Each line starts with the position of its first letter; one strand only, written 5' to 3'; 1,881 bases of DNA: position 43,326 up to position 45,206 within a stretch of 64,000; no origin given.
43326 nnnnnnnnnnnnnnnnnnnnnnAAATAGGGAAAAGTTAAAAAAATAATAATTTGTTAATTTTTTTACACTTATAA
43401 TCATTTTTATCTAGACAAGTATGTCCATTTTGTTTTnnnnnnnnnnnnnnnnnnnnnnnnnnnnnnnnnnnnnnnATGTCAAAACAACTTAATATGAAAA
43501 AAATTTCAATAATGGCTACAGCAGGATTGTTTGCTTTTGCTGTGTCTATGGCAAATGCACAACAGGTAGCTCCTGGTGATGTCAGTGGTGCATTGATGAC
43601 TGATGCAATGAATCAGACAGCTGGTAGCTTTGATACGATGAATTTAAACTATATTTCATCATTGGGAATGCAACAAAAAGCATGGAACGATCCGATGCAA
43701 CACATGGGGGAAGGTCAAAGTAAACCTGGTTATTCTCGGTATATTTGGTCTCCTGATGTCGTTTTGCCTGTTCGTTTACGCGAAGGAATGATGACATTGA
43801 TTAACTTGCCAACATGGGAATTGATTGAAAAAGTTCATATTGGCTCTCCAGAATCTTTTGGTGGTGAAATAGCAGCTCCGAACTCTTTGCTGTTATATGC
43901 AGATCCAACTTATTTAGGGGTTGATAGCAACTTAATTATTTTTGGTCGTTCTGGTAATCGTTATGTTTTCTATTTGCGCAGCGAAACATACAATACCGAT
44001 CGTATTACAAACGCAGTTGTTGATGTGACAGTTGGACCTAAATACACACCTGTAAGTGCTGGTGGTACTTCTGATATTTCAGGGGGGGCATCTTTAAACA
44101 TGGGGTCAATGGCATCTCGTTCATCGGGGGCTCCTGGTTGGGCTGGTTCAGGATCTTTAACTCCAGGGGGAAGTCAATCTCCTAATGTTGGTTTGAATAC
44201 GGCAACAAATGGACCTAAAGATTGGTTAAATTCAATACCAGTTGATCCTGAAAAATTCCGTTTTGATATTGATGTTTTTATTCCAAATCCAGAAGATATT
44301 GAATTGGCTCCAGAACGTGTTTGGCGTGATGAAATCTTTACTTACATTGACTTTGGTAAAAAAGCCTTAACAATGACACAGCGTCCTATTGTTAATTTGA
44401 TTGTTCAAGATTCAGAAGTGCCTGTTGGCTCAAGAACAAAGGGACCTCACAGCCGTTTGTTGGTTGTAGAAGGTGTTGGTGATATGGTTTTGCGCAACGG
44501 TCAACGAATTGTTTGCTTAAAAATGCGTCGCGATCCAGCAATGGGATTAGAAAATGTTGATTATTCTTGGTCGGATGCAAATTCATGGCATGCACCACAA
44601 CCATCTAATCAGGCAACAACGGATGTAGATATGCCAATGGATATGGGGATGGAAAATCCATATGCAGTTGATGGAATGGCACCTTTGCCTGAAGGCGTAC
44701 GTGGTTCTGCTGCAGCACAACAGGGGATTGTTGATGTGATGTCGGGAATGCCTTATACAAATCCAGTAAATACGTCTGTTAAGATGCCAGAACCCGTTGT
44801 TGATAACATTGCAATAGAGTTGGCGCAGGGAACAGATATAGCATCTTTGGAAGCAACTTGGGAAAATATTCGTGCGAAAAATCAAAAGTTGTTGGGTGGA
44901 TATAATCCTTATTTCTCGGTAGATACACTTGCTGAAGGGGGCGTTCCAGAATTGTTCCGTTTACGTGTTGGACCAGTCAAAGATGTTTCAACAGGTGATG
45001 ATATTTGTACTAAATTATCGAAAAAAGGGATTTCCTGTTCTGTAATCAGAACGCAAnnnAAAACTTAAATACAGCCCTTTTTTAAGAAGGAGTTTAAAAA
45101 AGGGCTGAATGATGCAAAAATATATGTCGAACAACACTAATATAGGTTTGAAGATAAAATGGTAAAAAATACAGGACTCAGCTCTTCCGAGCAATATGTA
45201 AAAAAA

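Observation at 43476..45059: VirB9-like protein nearly twice normal size with a C-terminal SPOR (septal peptidoglycan-binding) domain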

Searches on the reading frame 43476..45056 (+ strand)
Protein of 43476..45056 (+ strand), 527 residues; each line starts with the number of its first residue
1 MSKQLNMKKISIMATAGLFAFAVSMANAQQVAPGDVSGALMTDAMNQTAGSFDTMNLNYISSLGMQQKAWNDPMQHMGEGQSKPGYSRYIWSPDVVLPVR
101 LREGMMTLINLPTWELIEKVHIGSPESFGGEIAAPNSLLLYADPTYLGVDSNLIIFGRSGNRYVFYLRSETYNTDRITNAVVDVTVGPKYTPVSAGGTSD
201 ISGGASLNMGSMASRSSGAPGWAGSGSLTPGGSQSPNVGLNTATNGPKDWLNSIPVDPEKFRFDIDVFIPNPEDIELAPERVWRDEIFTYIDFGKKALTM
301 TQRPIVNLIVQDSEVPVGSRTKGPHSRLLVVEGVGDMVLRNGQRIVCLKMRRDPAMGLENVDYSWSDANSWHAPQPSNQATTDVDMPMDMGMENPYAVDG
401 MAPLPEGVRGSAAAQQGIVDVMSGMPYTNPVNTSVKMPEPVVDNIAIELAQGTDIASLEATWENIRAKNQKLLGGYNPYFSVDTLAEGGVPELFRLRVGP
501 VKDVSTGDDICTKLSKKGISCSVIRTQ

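Call 3: search_protein_families(library=pfam, proteins=[window:43476-45056:+], max_evalue=10)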
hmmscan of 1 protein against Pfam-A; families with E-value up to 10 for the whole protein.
window:43476-45056:+ (527 aa): 2 families
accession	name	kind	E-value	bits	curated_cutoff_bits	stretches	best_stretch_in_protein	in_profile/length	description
PF03524.21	CagX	-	1.5e-12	48.2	34.2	1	88-349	5-196/198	Conjugal transfer protein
PF05036.18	SPOR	-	0.0027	18.4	21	1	455-525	15-76/76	SPOR domain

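Call 4: search_protein_families(library=ncbifam, proteins=[window:43476-45056:+], max_evalue=10)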
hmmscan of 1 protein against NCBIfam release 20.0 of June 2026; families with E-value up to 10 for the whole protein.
window:43476-45056:+ (527 aa): 1 family
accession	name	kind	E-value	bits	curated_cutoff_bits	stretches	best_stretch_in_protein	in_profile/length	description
TIGR02781.1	VirB9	equivalog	3.9e-08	33.2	217.7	2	90-173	34-113/248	P-type conjugative transfer protein VirB9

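Call 9: find_homologous_proteins(query=window:43476-45056:+, max_evalue=0.001)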
Query window:43476-45056:+ (527 aa): 1285 proteins with E <= 0.001 among 8000 candidates; the best 120 are listed.
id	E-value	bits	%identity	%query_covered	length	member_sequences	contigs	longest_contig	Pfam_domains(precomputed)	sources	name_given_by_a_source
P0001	0.0e+0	1195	100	100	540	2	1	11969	PF03524.22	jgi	-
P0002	0.0e+0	1042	86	100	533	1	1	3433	PF03524.22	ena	-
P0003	0.0e+0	1041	85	100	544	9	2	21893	PF03524.22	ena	-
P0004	0.0e+0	1039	85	100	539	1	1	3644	PF03524.22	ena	-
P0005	0.0e+0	1029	84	100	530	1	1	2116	PF03524.22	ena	-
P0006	9.5e-297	1003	83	100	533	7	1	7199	PF03524.22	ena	-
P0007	9.3e-293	989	81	100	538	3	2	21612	PF03524.22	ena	-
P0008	5.5e-290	980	81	100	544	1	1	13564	PF03524.22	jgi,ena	-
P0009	8.6e-289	976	81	100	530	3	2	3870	PF03524.22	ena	-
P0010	3.3e-281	951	80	98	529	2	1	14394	PF03524.22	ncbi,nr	ncbi:MAG: TrbG/VirB9 family P-type conjugative transfer protein [Alphaproteobacteria bacterium]|nr:T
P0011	2.1e-274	929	78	100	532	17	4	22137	PF03524.22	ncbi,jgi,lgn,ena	-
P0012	1.3e-267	906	78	99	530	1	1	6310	PF03524.22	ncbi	-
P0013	8.0e-265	897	76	99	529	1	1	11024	PF05036.19,PF03524.22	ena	-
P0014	2.1e-264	896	75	99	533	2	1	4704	PF05036.19,PF03524.22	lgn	-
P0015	2.4e-259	879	73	100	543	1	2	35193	PF03524.22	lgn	-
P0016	1.0e-258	877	74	99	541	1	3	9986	PF05036.19,PF03524.22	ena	-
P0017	1.1e-258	877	74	99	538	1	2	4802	PF05036.19,PF03524.22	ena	-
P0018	1.4e-252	857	73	99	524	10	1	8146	PF05036.19,PF03524.22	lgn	-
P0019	7.6e-249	845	71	100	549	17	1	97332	PF03524.22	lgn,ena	-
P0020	6.3e-246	835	70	100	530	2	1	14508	PF03524.22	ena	-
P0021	1.3e-245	834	70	98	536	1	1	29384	PF03524.22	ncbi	-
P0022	3.8e-244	829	69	100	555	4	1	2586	PF03524.22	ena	-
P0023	3.7e-243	826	70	99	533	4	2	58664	PF03524.22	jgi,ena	-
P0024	1.6e-241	820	69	100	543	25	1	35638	PF03524.22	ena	-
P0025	2.6e-237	806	69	100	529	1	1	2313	PF03524.22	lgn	-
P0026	3.9e-237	806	69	98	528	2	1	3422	PF03524.22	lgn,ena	-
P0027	2.0e-229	780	66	100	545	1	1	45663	PF03524.22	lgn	-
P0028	3.3e-229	780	67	98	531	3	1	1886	PF03524.22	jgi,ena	-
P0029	5.6e-221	753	65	100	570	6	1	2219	PF03524.22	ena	-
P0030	8.5e-221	752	63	100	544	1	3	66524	PF03524.22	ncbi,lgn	-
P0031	1.1e-218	745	67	92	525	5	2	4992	PF03524.22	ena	-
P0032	7.5e-217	739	63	99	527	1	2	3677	PF03524.22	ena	-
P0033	3.8e-211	720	57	99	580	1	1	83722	PF03524.22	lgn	-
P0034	1.8e-210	718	56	99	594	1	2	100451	PF03524.22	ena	-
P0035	1.9e-210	718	58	99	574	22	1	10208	PF03524.22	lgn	-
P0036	8.8e-210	716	64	99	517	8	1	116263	PF05036.19,PF03524.22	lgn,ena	-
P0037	1.1e-209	715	58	99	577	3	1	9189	PF03524.22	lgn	-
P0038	1.6e-208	711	56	99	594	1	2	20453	PF03524.22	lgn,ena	-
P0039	4.7e-208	710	71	69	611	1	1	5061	PF03524.22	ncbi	ncbi:MAG: TrbG/VirB9 family P-type conjugative transfer protein [Alphaproteobacteria bacterium]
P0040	6.4e-208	709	56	99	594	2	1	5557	PF03524.22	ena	-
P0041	1.0e-207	709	58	99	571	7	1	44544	PF03524.22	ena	-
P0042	1.4e-207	708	58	100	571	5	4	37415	PF03524.22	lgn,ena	-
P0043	2.8e-207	707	70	71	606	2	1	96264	PF03524.22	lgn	-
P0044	3.2e-207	707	55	100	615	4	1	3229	PF03524.22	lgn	-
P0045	4.8e-207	707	56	99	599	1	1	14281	PF03524.22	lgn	-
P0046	2.3e-206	704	58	97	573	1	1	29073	PF05036.19,PF03524.22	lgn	-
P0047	4.2e-206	703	70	70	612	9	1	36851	PF03524.22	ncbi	-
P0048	4.7e-206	703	57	99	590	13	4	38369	PF03524.22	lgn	-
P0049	8.7e-206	702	55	99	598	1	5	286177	PF03524.22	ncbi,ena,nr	ncbi:MAG: TrbG/VirB9 family P-type conjugative transfer protein [Alphaproteobacteria bacterium]|nr:T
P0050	1.1e-205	702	55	100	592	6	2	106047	PF03524.22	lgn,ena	-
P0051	2.0e-205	701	58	99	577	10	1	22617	PF03524.22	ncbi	-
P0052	2.4e-205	701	57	100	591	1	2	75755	PF03524.22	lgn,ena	-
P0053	4.2e-205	700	55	99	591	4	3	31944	PF03524.22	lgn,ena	-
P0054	5.0e-205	700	57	99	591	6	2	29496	PF03524.22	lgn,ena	-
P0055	5.9e-205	700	56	99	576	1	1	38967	PF03524.22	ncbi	-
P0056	7.4e-205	699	55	99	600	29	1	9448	PF03524.22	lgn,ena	-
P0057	7.5e-205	699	57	100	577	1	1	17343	PF03524.22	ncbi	-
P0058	8.9e-205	699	54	99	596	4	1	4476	PF03524.22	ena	-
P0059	1.1e-204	699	69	74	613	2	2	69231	PF03524.22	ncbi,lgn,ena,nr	ncbi:MAG: TrbG/VirB9 family P-type conjugative transfer protein [Alphaproteobacteria bacterium]|nr:T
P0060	1.4e-204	699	56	100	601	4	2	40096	PF05036.19,PF03524.22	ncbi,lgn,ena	-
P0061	3.9e-204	697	55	99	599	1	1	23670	PF03524.22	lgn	-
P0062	4.4e-204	697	55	100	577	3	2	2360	PF05036.19,PF03524.22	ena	-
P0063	4.5e-204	697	59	99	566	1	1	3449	PF03524.22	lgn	-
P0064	5.3e-204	697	55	99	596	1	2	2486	PF03524.22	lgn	-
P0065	5.4e-204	697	55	99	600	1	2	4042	PF03524.22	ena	-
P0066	5.5e-204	697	55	99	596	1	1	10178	PF03524.22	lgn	-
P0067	6.1e-204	696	68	73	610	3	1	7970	PF03524.22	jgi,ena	-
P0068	7.1e-204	696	56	100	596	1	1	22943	PF03524.22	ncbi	-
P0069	1.1e-203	696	69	70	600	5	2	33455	PF03524.22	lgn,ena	-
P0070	1.4e-203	695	55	99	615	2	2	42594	PF03524.22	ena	-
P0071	1.9e-203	695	57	99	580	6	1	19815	PF03524.22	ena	-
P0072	3.2e-203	694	67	73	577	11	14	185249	PF05036.19,PF03524.22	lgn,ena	-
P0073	3.8e-203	694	56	94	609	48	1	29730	PF03524.22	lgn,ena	-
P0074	7.0e-203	693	54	100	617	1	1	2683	PF03524.22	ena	-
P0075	1.5e-202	692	54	99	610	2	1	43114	PF03524.22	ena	-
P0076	4.4e-202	690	55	98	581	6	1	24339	PF03524.22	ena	-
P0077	7.8e-202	689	54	99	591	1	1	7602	PF05036.19,PF03524.22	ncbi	-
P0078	1.3e-201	689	54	100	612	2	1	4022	PF03524.22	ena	-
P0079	2.9e-201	688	54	99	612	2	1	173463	PF03524.22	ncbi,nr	ncbi:MAG: TrbG/VirB9 family P-type conjugative transfer protein [Alphaproteobacteria bacterium]|nr:T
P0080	2.9e-201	688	56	100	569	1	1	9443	PF05036.19,PF03524.22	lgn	-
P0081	5.8e-201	687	64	78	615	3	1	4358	PF03524.22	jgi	-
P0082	1.2e-200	686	54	100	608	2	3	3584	PF03524.22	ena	-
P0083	2.7e-200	684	68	72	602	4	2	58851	PF03524.22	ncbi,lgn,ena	-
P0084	3.6e-200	684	61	80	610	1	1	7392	PF03524.22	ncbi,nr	ncbi:MAG: TrbG/VirB9 family P-type conjugative transfer protein [Pseudomonadota bacterium]|nr:TrbG/V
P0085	7.4e-200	683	57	99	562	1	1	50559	PF03524.22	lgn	-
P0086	8.0e-200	683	56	99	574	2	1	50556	PF05036.19,PF03524.22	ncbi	-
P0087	8.1e-200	683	54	99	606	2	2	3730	PF03524.22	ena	-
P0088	3.7e-199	681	54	100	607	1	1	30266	PF03524.22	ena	-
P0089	2.0e-198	678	54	99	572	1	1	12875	PF05036.19,PF03524.22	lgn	-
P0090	2.3e-198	678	56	100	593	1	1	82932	PF03524.22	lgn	-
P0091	2.4e-198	678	56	100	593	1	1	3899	PF03524.22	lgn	-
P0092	4.0e-198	677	55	100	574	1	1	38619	PF05036.19,PF03524.22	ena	-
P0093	3.1e-197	674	54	99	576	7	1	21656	PF05036.19,PF03524.22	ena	-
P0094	1.6e-196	672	55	98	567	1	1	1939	PF05036.19,PF03524.22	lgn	-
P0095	3.4e-196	671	55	100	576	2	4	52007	PF05036.19,PF03524.22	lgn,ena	-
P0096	6.8e-196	670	54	99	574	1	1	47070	PF05036.19,PF03524.22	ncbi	-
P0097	4.3e-195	667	56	100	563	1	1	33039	PF03524.22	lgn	-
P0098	1.3e-194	666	55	100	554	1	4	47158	PF05036.19,PF03524.22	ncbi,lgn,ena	-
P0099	1.5e-194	665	55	100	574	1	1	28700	PF03524.22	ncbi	-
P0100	1.9e-194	665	54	100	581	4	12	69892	PF03524.22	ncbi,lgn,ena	-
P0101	3.1e-194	664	59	98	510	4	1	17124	PF05036.19,PF03524.22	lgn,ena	-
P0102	9.0e-194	663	58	100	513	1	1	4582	PF03524.22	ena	-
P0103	1.1e-193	663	62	99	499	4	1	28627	PF05036.19,PF03524.22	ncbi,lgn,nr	ncbi:MAG: TrbG/VirB9 family P-type conjugative transfer protein [Alphaproteobacteria bacterium]|nr:T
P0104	1.4e-193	662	55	99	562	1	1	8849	PF03524.22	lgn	-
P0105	7.6e-193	660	54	100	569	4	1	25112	PF05036.19,PF03524.22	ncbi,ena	-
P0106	3.4e-191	654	61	79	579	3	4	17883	PF05036.19,PF03524.22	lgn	-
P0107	3.7e-191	654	56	95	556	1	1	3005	PF05036.19,PF03524.22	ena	-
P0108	7.8e-191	653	54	98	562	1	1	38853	PF05036.19,PF03524.22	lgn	-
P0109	8.9e-191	653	55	98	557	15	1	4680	PF05036.19,PF03524.22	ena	-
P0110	2.1e-190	652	53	100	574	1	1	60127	PF05036.19,PF03524.22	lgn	-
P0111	3.1e-190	651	64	71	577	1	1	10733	PF03524.22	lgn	-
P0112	3.2e-190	651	54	100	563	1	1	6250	PF03524.22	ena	-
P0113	1.5e-189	649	53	99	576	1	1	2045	PF05036.19,PF03524.22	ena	-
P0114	1.8e-189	649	56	99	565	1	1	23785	PF03524.22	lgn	-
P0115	2.3e-189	648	55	100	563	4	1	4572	PF03524.22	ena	-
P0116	2.4e-189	648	53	99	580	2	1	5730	PF05036.19,PF03524.22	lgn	-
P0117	4.0e-189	647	53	100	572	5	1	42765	PF05036.19,PF03524.22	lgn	-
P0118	4.8e-189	647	54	100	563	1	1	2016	PF03524.22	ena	-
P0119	6.7e-189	647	53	99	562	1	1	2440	PF05036.19,PF03524.22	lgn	-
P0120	1.7e-188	645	52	100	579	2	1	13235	PF05036.19,PF03524.22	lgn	-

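Call 12: search_protein_families(library=pfam, alignment_id=A1, max_evalue=0.01)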
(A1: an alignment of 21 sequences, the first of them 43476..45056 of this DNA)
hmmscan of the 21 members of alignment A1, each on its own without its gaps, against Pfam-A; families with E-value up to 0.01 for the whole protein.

A. member 1, window:43476-45056:+ (527 aa): 2 families
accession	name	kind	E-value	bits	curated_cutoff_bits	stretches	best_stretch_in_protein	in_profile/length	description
PF03524.21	CagX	-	1.5e-12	48.2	34.2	1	88-349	5-196/198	Conjugal transfer protein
PF05036.18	SPOR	-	0.0027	18.4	21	1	455-525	15-76/76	SPOR domain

B. families by the number of members that match (of 21 scanned): 2 families
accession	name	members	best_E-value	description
PF03524.21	CagX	21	7.8e-14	Conjugal transfer protein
PF05036.18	SPOR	19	1.1e-06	SPOR domain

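Call 18: find_related_loci(query=A1, collection=genome_contigs, flank=10000)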
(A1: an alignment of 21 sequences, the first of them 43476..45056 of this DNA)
Query A1 (527 aa) in genome_contigs; peptide patterns used: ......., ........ (x = any residue, [..] = any of these).
173 stretches matched a pattern; 123 encode a relative of the query (tblastn E <= 1e-3); the best 80 are kept; 80 distinct loci.
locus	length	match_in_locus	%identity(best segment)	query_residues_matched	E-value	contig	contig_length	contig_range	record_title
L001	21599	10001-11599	83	1-527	0e+0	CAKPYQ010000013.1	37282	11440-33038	MAG: uncultured Alphaproteobacteria bacterium isolate REFINED_METABAT215_TOP10_CONTIGS_1500_ASSEMBLY_K77_MERGED__Hadza_M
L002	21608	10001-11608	80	1-527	0e+0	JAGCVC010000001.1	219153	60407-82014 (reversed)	MAG: Alphaproteobacteria bacterium isolate RGIG10150 Yak_Rumen-4__c36041, whole genome shotgun sequence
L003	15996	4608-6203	78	1-527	0e+0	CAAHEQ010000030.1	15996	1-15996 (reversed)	MAG TPA_asm: Alphaproteobacteria bacterium, isolate HGM16760, WGS project CAAHEQ010000000 data, contig: SRS882242_20_k99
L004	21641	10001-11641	72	1-527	0e+0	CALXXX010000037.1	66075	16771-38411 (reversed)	MAG: uncultured Alphaproteobacteria bacterium isolate E27__bin304 genome assembly, contig: E27__k127_3335759, whole geno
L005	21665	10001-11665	69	1-527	0e+0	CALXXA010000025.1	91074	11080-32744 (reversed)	MAG: uncultured Alphaproteobacteria bacterium isolate E30__bin278 genome assembly, contig: E30__k127_5752291, whole geno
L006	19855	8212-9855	72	1-527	0e+0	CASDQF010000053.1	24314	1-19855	uncultured Alphaproteobacteria bacterium isolate SI.O49.metabat-bins.29 genome assembly, contig: SI.O49.metabat-bins.29.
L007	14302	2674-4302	69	1-527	0e+0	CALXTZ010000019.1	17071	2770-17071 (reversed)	MAG: uncultured Alphaproteobacteria bacterium isolate BRZ_AF__bin11 genome assembly, contig: BRZ_AF__NODE_5170_length_17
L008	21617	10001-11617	69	1-527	0e+0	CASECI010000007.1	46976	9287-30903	uncultured Alphaproteobacteria bacterium isolate CO.O44.metabat-bins.45 genome assembly, contig: CO.O44.metabat-bins.45.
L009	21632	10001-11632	63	1-527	0e+0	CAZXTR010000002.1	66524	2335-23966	MAG TPA_asm: uncultured Lactobacillales bacterium isolate SRP263991_co3_209 genome assembly, contig: NODE_203_length_665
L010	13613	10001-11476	68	41-527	0e+0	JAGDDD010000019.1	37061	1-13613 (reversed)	MAG: Alphaproteobacteria bacterium isolate RGIG10359 Yak_Rumen.Co__c2535696, whole genome shotgun sequence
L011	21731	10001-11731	57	6-527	0e+0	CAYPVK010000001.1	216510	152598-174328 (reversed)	MAG TPA_asm: uncultured Lactobacillales bacterium isolate SRP313737_co1_115 genome assembly, contig: NODE_38_length_2165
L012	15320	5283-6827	63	4-527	0e+0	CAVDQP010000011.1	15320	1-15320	Holdemanella biformis isolate H07667-L1_cleanbin_000032 genome assembly, contig: Spades_H07667-L1_contig_3383, whole gen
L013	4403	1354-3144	55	5-527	0e+0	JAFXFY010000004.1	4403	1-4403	MAG: Alphaproteobacteria bacterium isolate RGIG6380 Sheep_Rectum-5__c17955, whole genome shotgun sequence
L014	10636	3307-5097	54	5-527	0e+0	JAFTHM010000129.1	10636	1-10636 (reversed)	MAG: Alphaproteobacteria bacterium isolate RGIG3823 Roe_deer_Cecum-1__c645877, whole genome shotgun sequence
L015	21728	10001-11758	57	6-527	0e+0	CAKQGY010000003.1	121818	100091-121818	MAG: uncultured Alphaproteobacteria bacterium isolate REFINED_METABAT215_TOP10_CONTIGS_1500_ASSEMBLY_K77_MERGED__Hadza_M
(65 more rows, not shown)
